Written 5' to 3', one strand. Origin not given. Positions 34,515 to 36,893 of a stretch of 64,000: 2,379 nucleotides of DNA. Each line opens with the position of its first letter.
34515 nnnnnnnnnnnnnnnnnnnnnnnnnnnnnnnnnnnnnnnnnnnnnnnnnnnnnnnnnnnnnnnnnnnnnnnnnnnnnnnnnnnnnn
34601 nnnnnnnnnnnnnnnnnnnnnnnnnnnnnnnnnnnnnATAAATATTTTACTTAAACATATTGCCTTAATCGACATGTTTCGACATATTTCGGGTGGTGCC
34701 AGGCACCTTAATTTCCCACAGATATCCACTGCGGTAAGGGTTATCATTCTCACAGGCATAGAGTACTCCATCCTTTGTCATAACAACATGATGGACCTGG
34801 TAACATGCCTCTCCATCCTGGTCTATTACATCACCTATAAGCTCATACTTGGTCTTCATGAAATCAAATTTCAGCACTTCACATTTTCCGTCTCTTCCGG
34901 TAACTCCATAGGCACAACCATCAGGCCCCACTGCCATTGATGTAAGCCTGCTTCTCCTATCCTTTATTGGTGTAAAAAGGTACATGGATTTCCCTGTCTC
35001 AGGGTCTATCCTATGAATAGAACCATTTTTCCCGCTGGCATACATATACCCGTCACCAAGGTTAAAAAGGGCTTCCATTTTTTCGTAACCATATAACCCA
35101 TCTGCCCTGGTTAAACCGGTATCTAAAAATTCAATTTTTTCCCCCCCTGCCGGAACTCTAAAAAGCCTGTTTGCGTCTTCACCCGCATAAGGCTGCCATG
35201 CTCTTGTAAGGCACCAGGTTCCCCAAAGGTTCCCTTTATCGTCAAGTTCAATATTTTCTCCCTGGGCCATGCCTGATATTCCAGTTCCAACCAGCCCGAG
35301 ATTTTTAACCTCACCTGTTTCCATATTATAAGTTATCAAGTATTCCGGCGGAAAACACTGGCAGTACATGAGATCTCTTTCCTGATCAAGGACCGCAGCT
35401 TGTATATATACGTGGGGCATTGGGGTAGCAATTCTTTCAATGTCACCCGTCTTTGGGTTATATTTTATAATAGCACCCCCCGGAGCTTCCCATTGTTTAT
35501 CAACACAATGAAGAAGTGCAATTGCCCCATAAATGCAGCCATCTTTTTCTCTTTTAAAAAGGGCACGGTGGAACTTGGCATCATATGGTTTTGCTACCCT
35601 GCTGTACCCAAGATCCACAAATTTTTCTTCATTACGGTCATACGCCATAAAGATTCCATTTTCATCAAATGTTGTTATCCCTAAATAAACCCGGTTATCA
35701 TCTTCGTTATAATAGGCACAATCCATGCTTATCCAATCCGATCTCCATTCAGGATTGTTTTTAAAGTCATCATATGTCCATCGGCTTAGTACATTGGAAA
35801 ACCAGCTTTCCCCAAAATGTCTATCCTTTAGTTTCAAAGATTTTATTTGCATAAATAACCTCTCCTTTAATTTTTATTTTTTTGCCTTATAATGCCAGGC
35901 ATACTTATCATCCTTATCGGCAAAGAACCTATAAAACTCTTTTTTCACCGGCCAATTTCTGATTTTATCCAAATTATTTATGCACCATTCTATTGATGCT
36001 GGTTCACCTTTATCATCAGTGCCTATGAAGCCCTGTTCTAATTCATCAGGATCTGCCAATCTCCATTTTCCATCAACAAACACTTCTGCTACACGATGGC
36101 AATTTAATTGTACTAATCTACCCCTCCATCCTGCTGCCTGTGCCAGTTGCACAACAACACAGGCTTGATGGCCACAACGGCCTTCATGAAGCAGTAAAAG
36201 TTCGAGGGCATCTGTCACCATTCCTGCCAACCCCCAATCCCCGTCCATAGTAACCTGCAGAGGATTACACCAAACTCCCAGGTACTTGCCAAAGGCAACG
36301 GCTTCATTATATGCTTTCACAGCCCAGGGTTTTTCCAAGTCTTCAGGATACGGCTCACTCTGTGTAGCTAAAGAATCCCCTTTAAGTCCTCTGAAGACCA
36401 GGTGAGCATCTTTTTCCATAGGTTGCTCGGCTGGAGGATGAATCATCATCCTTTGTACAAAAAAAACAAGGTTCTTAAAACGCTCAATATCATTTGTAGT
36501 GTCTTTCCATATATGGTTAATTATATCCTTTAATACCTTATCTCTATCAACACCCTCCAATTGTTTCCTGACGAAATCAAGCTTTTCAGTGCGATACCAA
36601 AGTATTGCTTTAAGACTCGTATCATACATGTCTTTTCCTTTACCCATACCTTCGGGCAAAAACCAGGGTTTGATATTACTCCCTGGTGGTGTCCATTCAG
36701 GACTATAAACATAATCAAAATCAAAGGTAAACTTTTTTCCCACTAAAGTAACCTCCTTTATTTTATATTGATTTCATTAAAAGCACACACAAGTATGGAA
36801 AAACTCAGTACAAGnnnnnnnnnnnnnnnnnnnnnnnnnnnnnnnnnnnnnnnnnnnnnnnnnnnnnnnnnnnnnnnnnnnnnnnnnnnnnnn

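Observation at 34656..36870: A 55-nt element forms the 3' ends of two unrelated genes in different reading frames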

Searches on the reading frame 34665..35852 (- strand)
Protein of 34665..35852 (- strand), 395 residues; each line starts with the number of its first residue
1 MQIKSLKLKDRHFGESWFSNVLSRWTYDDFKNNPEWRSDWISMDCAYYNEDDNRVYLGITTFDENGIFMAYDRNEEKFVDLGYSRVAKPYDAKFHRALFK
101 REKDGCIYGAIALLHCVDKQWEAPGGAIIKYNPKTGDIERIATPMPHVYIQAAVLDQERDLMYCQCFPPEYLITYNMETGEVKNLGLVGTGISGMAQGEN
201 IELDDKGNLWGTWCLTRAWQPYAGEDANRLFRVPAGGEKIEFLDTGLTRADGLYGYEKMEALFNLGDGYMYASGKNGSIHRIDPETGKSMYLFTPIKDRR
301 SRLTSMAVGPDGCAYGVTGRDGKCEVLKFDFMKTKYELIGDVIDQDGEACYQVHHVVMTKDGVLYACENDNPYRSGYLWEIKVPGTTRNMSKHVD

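Call 7: search_protein_families(library=pfam, proteins=[window:34665-35852:-], max_evalue=0.01)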
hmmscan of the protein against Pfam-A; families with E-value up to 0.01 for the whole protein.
window:34665-35852:- (395 aa): 2 families
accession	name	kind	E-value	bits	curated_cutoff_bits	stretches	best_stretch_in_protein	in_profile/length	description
PF14517.12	Tachylectin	-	0.0011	19.3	29.8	0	252-289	125-162/230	Tachylectin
PF21959.2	DUF6923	-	0.003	17.8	27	0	265-289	139-164/234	Repeat of unknown function (DUF6923)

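Call 9: find_homologous_proteins(query=window:34665-35852:-)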
Query window:34665-35852:- (395 aa): 627 proteins with E <= 0.001 among 1783 candidates; the best 120 are listed.
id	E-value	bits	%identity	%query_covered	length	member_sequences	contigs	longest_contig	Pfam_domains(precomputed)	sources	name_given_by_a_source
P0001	1.8e-247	839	89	97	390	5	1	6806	-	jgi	jgi:hypothetical protein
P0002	3.8e-223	759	81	97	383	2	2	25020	-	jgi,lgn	jgi:hypothetical protein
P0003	2.3e-194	664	69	97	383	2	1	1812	PF21959.3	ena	-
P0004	7.6e-189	646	68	97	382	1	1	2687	-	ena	-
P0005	3.5e-188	644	69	97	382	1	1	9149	PF21959.3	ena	-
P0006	1.2e-186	639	66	97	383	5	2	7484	-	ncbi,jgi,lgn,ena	-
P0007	2.1e-184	631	67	97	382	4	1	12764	-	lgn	-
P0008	5.6e-184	630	68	97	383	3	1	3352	-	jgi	jgi:hypothetical protein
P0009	5.4e-180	617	65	97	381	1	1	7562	PF21959.3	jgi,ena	-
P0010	3.4e-176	604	65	97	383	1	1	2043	-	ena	-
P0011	2.5e-172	592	64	97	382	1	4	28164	-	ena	-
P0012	3.3e-172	591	63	97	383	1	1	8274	-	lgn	-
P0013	1.5e-168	579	63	97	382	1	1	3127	-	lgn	-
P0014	1.7e-168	579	64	97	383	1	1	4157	-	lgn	-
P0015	2.0e-164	566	63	96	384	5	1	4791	-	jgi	-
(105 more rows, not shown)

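Call 10: find_encoding_contigs(protein=window:34665-35852:-, flank=10000, max_places=6)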
Protein window:34665-35852:- (395 aa): 1 contig read that carries it; 1 place shown.
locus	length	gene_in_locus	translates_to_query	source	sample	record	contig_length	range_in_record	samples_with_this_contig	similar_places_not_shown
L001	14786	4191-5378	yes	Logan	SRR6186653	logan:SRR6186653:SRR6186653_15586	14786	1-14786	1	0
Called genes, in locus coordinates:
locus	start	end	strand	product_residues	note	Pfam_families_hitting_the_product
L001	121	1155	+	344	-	PF03417:AAT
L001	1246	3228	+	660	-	PF08532:Glyco_hydro_42M (weak), PF22369:GLMA_2nd (weak)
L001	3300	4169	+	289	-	-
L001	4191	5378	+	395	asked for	-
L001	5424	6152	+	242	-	PF04909:Amidohydro_2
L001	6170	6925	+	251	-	PF04909:Amidohydro_2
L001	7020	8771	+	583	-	-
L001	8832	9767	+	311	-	PF00149:Metallophos, PF12850:Metallophos_2 (weak)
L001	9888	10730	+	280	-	PF02522:Antibiotic_NAT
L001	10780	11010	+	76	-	PF01050:MannoseP_isomer (weak), PF02311:AraC_binding, PF07883:Cupin_2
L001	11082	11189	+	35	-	-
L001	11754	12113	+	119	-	PF13683:rve_3, PF13333:rve_2 (weak)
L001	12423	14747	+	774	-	PF00165:HTH_AraC (faint), PF12833:HTH_18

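Call 12: find_encoding_contigs(protein=P0001, flank=10000, max_places=4)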
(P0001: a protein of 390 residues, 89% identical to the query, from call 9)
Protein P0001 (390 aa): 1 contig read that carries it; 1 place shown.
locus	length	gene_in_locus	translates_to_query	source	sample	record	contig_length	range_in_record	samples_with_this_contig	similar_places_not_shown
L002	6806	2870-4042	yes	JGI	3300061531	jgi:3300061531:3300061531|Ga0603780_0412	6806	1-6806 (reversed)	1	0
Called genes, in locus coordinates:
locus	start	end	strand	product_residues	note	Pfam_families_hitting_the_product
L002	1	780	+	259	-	?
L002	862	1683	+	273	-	-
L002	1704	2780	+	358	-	PF03417:AAT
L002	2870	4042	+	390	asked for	-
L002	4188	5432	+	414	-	PF01408:GFO_IDH_MocA, PF21252:Glyco_hydro_109_C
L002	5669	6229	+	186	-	PF02525:Flavodoxin_2, PF03358:FMN_red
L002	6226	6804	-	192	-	?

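Call 13: find_encoding_contigs(protein=P0002, flank=10000, max_places=4)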
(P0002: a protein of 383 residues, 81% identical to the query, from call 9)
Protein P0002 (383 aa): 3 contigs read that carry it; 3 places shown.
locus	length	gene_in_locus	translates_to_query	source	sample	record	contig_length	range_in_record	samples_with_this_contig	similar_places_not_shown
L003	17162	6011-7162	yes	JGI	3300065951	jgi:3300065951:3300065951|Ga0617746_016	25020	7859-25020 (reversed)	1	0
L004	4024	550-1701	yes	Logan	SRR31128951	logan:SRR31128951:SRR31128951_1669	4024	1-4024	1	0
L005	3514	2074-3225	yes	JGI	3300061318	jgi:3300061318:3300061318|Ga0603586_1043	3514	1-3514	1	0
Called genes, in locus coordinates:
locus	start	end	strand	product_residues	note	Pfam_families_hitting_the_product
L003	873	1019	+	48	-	-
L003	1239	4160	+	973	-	-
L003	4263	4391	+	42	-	-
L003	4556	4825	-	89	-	-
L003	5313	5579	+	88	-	PF12784:PDDEXK_2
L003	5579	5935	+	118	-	PF04909:Amidohydro_2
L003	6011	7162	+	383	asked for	-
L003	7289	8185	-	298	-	PF00753:Lactamase_B (weak), PF23023:Anti-Pycsar_Apyc1 (weak), PF12706:Lactamase_B_2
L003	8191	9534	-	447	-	PF03845:Spore_permease, PF05525:Branch_AA_trans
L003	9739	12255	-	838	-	PF01261:AP_endonuc_2, PF00501:AMP-binding, PF13193:AMP-binding_C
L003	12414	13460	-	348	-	-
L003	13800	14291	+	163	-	PF01613:Flavin_Reduct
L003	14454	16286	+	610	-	PF01120:Alpha_L_fucos, PF14871:GHL6 (weak)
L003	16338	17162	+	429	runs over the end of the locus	PF04909:Amidohydro_2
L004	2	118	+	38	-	?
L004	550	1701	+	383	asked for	-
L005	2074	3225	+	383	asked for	-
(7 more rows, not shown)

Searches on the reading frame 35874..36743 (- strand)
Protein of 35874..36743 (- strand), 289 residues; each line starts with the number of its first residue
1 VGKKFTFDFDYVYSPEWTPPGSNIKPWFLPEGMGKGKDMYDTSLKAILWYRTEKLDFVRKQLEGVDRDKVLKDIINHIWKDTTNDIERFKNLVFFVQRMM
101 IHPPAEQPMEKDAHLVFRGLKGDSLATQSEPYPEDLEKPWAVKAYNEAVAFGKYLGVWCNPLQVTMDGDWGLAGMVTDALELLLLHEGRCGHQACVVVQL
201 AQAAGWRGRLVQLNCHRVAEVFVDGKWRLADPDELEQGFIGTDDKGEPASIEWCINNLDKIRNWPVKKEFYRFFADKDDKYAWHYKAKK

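Call 7: search_protein_families(library=pfam, proteins=[window:35874-36743:-], max_evalue=0.01)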
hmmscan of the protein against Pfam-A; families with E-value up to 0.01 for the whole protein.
window:35874-36743:- (289 aa): 1 family
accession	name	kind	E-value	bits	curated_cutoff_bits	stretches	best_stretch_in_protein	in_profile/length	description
PF01841.26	Transglut_core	-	0.0042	17.8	23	0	177-232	41-108/108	Transglutaminase-like superfamily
